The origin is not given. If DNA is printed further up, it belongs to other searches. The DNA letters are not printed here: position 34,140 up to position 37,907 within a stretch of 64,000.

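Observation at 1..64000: At least five tandem paralogous copies of an eight-gene sigma / anti-sigma / SusC / SusD / lipoprotein / TldD-like / PmbA-like / Trx-like cassette, with no CAZymes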

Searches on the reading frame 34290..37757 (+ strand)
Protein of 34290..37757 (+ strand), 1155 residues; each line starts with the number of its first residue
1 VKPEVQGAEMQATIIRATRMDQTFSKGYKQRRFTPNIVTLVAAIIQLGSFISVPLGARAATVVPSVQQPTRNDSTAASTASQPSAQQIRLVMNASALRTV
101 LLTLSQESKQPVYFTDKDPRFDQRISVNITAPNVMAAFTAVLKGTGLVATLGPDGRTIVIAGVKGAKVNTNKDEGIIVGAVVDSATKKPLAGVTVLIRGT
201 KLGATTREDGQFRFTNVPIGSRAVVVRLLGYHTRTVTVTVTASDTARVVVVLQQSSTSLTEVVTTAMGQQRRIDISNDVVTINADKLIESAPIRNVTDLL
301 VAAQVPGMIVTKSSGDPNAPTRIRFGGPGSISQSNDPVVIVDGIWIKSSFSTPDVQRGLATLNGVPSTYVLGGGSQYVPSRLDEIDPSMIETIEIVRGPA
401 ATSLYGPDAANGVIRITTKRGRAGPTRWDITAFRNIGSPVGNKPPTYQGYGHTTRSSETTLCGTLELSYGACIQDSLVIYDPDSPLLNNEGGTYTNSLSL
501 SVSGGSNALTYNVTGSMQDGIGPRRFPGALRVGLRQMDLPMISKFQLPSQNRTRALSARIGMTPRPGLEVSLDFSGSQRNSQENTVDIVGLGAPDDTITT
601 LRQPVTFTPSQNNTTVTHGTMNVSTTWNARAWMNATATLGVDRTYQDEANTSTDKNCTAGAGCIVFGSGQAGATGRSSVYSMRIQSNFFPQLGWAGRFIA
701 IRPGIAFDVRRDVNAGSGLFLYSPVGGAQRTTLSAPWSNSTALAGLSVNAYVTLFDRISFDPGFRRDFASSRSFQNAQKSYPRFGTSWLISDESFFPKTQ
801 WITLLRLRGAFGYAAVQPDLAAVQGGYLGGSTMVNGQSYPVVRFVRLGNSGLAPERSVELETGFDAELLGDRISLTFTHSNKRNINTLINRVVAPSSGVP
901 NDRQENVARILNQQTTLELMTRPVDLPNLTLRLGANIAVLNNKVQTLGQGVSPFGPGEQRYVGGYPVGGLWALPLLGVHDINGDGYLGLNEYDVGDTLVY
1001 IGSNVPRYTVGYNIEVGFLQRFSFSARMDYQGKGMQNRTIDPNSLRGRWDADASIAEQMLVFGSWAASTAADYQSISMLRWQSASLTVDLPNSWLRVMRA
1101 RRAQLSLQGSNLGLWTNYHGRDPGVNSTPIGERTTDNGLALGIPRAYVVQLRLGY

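Call 39: search_protein_families(library=pfam, proteins=[window:34290-37757:+], max_evalue=0.01)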
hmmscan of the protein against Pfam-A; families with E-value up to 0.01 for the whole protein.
window:34290-37757:+ (1155 aa): 5 families
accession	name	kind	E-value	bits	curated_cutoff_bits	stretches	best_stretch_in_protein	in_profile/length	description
PF13715.12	CarbopepD_reg_2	-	2.1e-19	69.7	32.2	1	177-263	1-87/88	CarboxypepD_reg-like domain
PF13620.12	CarboxypepD_reg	-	4.7e-15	56.1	32.3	1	177-253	2-82/82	Carboxypeptidase regulatory-like domain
PF07715.20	Plug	-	1.1e-11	45.6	23.9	1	275-413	5-107/107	TonB-dependent Receptor Plug Domain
PF09430.16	EMC7_beta-sandw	-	0.0002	22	26.6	1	190-252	7-71/122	ER membrane protein complex subunit 7, beta-sandwich domain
PF17802.7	SpaA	-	0.0047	17.5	23.1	0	182-243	8-79/91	Prealbumin-like fold domain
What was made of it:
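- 34290..37757 (+): C4: SusC-like transporter. CarbopepD_reg_2 and Plug (call 39).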
